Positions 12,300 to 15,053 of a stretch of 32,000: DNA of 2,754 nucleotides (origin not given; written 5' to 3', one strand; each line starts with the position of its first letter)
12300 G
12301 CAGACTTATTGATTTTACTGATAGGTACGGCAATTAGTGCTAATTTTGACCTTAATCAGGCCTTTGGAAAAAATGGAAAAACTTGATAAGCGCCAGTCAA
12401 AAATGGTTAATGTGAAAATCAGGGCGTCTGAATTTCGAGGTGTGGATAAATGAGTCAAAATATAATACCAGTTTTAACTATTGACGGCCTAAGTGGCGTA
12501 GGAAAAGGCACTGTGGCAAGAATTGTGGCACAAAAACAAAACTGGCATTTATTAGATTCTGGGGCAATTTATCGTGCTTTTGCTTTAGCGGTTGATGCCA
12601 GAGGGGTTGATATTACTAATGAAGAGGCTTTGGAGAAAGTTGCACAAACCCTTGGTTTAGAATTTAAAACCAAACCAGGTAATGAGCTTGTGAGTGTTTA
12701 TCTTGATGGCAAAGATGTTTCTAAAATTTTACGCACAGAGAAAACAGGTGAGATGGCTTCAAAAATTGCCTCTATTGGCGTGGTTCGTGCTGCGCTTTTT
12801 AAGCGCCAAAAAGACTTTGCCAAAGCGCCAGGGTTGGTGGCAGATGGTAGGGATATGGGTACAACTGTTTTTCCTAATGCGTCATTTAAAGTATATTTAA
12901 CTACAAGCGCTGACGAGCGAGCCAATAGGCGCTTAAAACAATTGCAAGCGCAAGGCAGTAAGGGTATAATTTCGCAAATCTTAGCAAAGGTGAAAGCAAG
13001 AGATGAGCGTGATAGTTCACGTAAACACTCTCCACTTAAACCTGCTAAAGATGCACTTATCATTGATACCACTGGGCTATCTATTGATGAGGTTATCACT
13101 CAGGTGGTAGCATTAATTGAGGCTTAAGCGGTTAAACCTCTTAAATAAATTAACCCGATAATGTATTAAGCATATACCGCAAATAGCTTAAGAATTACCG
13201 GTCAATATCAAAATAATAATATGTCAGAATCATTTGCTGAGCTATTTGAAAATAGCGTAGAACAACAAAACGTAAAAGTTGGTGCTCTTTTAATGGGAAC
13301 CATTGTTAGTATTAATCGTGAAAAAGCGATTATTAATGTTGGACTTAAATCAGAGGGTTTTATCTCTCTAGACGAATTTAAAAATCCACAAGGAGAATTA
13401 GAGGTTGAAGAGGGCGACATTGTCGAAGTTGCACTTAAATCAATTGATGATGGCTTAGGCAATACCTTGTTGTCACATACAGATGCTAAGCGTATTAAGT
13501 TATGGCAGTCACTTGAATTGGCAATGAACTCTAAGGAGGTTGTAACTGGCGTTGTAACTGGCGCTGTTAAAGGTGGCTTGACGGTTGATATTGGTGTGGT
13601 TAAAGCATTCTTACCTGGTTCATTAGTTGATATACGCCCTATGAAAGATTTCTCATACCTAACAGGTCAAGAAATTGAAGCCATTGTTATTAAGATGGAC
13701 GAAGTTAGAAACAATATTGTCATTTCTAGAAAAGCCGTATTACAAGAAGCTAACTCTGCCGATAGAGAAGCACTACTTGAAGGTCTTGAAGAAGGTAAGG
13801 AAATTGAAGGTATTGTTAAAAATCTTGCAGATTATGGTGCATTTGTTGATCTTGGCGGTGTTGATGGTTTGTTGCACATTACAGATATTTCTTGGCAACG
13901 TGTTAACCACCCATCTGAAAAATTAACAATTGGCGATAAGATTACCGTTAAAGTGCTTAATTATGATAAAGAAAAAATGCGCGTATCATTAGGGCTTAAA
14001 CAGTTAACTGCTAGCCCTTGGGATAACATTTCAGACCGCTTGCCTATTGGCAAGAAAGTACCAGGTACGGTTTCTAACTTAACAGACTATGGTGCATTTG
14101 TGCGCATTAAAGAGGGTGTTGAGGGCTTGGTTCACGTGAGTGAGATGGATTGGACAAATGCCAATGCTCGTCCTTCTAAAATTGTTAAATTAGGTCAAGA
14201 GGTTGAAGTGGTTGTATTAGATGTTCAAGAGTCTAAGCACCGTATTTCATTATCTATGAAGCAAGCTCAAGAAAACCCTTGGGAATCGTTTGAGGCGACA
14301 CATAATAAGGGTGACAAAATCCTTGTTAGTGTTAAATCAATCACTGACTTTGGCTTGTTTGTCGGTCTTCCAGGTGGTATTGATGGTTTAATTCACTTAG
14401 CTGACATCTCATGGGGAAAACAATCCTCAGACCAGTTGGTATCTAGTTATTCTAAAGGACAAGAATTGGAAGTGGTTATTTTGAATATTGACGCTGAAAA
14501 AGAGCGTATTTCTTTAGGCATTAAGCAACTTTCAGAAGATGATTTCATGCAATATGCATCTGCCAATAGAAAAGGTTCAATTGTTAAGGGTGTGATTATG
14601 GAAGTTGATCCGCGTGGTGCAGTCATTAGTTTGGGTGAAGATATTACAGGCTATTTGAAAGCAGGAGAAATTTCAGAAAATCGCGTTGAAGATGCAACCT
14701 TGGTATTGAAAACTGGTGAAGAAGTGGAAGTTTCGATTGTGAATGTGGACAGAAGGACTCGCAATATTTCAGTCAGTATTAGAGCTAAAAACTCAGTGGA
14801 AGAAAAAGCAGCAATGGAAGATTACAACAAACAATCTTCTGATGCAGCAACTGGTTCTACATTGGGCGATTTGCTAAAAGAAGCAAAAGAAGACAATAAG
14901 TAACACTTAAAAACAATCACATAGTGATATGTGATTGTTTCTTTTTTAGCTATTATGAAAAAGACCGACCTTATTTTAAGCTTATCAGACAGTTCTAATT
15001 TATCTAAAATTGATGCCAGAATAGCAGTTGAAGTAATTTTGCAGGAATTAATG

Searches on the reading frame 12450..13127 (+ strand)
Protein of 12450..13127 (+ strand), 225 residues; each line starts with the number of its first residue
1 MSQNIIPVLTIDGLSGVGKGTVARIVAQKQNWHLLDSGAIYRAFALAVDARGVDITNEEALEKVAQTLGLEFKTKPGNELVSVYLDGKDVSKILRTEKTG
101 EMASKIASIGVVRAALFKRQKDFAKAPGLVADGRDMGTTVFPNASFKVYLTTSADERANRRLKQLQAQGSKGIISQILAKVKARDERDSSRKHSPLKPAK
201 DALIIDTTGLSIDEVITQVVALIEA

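Call 36: search_protein_families(library=pfam, proteins=[window:12450-13127:+], max_evalue=0.00001)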
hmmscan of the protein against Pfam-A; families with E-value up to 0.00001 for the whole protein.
window:12450-13127:+ (225 aa): 1 family
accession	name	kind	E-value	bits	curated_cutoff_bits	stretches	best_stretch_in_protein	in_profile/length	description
PF02224.24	Cytidylate_kin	-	9.6e-72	241.5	26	1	10-224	2-210/211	Cytidylate kinase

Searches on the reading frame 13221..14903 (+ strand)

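Call 36: search_protein_families(library=pfam, proteins=[window:13221-14903:+], max_evalue=0.00001)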
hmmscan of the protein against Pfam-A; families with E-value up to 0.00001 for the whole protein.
window:13221-14903:+ (560 aa): 4 families
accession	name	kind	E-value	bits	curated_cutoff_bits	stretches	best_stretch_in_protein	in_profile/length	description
PF00575.29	S1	-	2.9e-91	300.3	22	5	190-260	3-74/74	S1 RNA binding domain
PF23459.1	S1_RRP5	-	6.9e-28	97.5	27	1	277-345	4-71/72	RRP5 S1 domain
PF21710.3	Spt6_S1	-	8.2e-15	55.3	27.5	0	274-348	14-88/91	Spt6, S1/OB domain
PF17092.11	PCB_OB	-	6.6e-08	33.7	27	0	272-331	27-96/111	Penicillin-binding protein OB-like domain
